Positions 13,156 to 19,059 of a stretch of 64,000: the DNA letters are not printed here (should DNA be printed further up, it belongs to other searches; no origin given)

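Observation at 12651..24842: Ten-gene, translationally coupled accessory FAS-II-like lipid cassette with its own carboxylase, PPTase, acyltransferase and TetR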

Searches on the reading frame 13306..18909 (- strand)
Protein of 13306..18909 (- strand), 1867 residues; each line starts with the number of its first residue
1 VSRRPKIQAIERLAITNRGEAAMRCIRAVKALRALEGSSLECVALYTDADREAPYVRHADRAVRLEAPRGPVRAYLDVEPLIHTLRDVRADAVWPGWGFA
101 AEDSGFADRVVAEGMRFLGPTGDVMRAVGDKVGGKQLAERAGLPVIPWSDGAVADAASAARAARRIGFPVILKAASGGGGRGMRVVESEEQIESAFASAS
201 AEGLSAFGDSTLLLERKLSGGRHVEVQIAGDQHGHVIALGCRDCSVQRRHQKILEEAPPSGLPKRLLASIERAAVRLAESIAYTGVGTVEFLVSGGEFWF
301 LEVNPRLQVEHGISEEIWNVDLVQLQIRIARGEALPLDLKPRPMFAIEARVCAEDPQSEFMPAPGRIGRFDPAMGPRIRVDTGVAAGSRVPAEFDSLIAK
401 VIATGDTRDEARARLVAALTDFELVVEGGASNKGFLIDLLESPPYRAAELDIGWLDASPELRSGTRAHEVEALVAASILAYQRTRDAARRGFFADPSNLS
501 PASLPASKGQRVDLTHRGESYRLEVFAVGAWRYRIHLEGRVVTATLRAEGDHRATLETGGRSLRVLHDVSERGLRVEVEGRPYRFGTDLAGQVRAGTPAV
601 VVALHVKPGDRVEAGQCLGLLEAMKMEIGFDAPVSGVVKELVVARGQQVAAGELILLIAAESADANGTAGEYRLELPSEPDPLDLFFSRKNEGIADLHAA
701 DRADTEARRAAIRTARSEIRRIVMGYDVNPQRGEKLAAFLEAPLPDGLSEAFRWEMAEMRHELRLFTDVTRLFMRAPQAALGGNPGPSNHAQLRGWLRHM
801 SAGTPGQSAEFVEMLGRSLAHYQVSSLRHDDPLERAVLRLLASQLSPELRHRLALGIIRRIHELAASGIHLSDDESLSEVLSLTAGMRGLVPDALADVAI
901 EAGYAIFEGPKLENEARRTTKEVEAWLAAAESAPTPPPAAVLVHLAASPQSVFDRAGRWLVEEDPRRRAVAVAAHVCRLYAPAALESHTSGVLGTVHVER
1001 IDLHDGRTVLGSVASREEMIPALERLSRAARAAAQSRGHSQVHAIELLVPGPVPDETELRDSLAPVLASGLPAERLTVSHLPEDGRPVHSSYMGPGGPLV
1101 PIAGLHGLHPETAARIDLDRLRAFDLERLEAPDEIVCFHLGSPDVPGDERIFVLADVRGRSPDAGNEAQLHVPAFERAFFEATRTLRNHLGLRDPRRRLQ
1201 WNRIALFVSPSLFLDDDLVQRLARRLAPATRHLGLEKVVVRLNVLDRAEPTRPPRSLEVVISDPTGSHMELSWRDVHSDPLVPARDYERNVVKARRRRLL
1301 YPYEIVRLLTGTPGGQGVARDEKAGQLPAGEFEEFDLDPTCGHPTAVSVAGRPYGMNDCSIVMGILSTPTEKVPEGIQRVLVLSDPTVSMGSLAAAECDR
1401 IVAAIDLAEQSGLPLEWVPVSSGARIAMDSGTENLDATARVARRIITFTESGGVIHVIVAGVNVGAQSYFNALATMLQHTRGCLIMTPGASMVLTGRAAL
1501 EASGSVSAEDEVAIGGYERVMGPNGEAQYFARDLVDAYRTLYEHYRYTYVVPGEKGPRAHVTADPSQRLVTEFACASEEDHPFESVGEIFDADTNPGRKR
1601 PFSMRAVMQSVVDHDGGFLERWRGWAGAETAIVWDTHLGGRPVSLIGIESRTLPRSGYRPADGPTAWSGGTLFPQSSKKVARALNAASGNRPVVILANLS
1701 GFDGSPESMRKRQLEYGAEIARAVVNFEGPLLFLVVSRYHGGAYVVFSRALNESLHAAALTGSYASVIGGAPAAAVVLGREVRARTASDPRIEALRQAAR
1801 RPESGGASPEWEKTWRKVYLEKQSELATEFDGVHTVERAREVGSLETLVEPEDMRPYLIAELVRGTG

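Call 4: search_protein_families(library=pfam, proteins=[window:13306-18909:-])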
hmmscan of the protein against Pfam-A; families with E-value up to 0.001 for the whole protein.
window:13306-18909:- (1867 aa): 10 families
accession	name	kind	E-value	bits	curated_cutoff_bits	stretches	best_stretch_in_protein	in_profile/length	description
PF02786.22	CPSase_L_D2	-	3e-60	203.8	19.8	1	130-336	1-209/211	Carbamoyl-phosphate synthase L chain, ATP binding domain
PF01039.27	Carboxyl_trans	-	2.1e-36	126.1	22.3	1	1376-1860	56-473/493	Carboxyl transferase domain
PF00289.28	Biotin_carb_N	-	5e-30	104.7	25.5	1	10-125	2-110/110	Biotin carboxylase, N-terminal domain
PF02785.25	Biotin_carb_C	-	3.3e-29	101.6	32.4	1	348-456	1-107/108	Biotin carboxylase C-terminal domain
PF00364.28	Biotin_lipoyl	-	2.4e-15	56.6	22.1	1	593-658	3-73/73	Biotin-requiring enzyme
PF02222.28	ATP-grasp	-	2.5e-13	50.5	27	1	137-306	2-162/179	ATP-grasp domain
PF07478.18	Dala_Dala_lig_C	-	4e-10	40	24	1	138-305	2-174/204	D-ala D-ala ligase C-terminus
PF13533.13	Biotin_lipoyl_2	-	9.3e-10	38.5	29.8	1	632-656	5-29/32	Biotin-lipoyl like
PF02655.19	ATP-grasp_3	-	7.5e-06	26.6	23.2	1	163-308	27-158/160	ATP-grasp domain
PF13437.12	HlyD_3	-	0.00083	20.5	22.2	0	632-661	4-33/106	HlyD family secretion protein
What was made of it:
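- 13306..18909 (-): Single-chain, eukaryote-type biotin carboxylase: BC, BCCP, central region, CT (1867 aa). It is probably an acetyl/propionyl-CoA carboxylase. Pfam finds BC at 10-456, BCCP at 593-658 and CT at 1376-1860 (call 4).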

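Call 5: search_protein_families(library=ncbifam, proteins=[window:13306-18909:-], max_evalue=0.01)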
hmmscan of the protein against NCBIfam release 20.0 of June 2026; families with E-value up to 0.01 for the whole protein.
window:13306-18909:- (1867 aa): 57 families (the best 25 are shown)
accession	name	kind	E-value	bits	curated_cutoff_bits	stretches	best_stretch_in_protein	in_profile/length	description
NF009554.0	PRK12999.1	equivalog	3.1e-154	515.4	965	2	8-469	3-466/1147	pyruvate carboxylase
TIGR01235.1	pyruv_carbox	equivalog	2.5e-133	445.9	1114.45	2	15-463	4-456/1143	pyruvate carboxylase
NF006367.0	PRK08591.1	subfamily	3.8e-133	444.5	597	1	10-457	2-443/451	acetyl-CoA carboxylase biotin carboxylase subunit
TIGR02712.1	urea_carbox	equivalog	3.5e-132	442.4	1303.85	2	12-456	3-440/1201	urea carboxylase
NF006406.0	PRK08654.1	equivalog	1.3e-126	423.1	739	1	11-466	3-451/499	acetyl-CoA carboxylase biotin carboxylase subunit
TIGR00514.1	accC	equivalog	1e-124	416.8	626.5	1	10-458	2-444/449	acetyl-CoA carboxylase biotin carboxylase subunit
NF006286.0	PRK08462.1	equivalog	6.3e-118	394.4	740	1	9-456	3-442/445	acetyl-CoA carboxylase biotin carboxylase subunit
NF009471.0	PRK12833.1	equivalog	1e-117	393.6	686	1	8-458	3-447/467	acetyl-CoA carboxylase biotin carboxylase subunit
NF005525.0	PRK07178.1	equivalog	2e-115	386.1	768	1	10-479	2-466/471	acetyl-CoA carboxylase biotin carboxylase subunit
NF006287.0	PRK08463.1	equivalog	6.6e-110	368.1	775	1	10-458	2-444/479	acetyl-CoA carboxylase subunit A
NF004085.0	PRK05586.1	equivalog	8.6e-109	364.4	723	1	11-455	3-441/448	acetyl-CoA carboxylase biotin carboxylase subunit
NF003671.0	PRK05294.1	equivalog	1.7e-13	49.1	599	1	107-336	643-867/1058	carbamoyl-phosphate synthase large subunit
NF004679.0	PRK06019.1-5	equivalog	2.9e-13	49.4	326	1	118-306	87-267/376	5-(carboxyamino)imidazole ribonucleotide synthase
TIGR01369.1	CPSaseII_lrg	equivalog_domain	4.1e-13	47.9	1027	1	106-335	645-869/1052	carbamoyl-phosphate synthase (glutamine-hydrolyzing) large subunit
NF004547.1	PRK05889.1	equivalog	1.4e-12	47.6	75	1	590-658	2-70/71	biotin/lipoyl-binding carrier protein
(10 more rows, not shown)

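Call 9: search_solved_structures(query=window:13306-18909:-, max_evalue=1e-20)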
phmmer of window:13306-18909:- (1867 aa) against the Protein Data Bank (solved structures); distinct sequences matched with E-value up to 1e-20: 77 (the best 60 are shown).
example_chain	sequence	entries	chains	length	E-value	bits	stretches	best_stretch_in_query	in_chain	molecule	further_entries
3u9s_A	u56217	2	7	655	6.4e-115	388.5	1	5-654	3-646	Methylcrotonyl-CoA carboxylase, alpha-subunit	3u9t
8hz4_A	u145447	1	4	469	2.4e-108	366.7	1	12-467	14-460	Biotin carboxylase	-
3ouu_A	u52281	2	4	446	3.7e-106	359.5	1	10-454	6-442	Biotin carboxylase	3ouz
7wta_A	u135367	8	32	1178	3.1e-104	353.1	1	3-462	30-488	Pyruvate carboxylase, mitochondrial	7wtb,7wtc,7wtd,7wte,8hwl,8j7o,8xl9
7ybu_A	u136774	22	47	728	1.2e-103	351.1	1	5-656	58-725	Propionyl-CoA carboxylase alpha chain, mitochondrial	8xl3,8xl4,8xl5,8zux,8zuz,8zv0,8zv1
9tps_G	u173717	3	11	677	1.3e-103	351.1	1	10-457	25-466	Biotin carboxylase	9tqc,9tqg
9wkr_A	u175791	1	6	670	2.2e-103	350.2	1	10-656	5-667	Propionyl-CoA carboxylase alpha chain, mitochondrial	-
4hnt_A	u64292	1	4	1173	2.3e-103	350.2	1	6-461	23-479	Pyruvate carboxylase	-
3bg5_A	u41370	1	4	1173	5.8e-103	348.9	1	6-461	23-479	Pyruvate carboxylase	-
8hz5_A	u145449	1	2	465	6.6e-103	348.7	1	9-455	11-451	Biotin carboxylase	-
4hnu_A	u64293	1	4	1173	1.1e-102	348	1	6-461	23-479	Pyruvate carboxylase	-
3hbl_A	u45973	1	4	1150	1.3e-102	347.7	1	9-461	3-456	Pyruvate carboxylase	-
3ho8_A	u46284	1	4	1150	1.3e-102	347.7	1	9-461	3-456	Pyruvate carboxylase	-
3hb9_A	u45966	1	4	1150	1.3e-102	347.7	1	9-461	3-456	Pyruvate carboxylase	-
8zuy_A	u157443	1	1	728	1.6e-102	347.4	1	5-656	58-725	Propionyl-CoA carboxylase alpha chain, mitochondrial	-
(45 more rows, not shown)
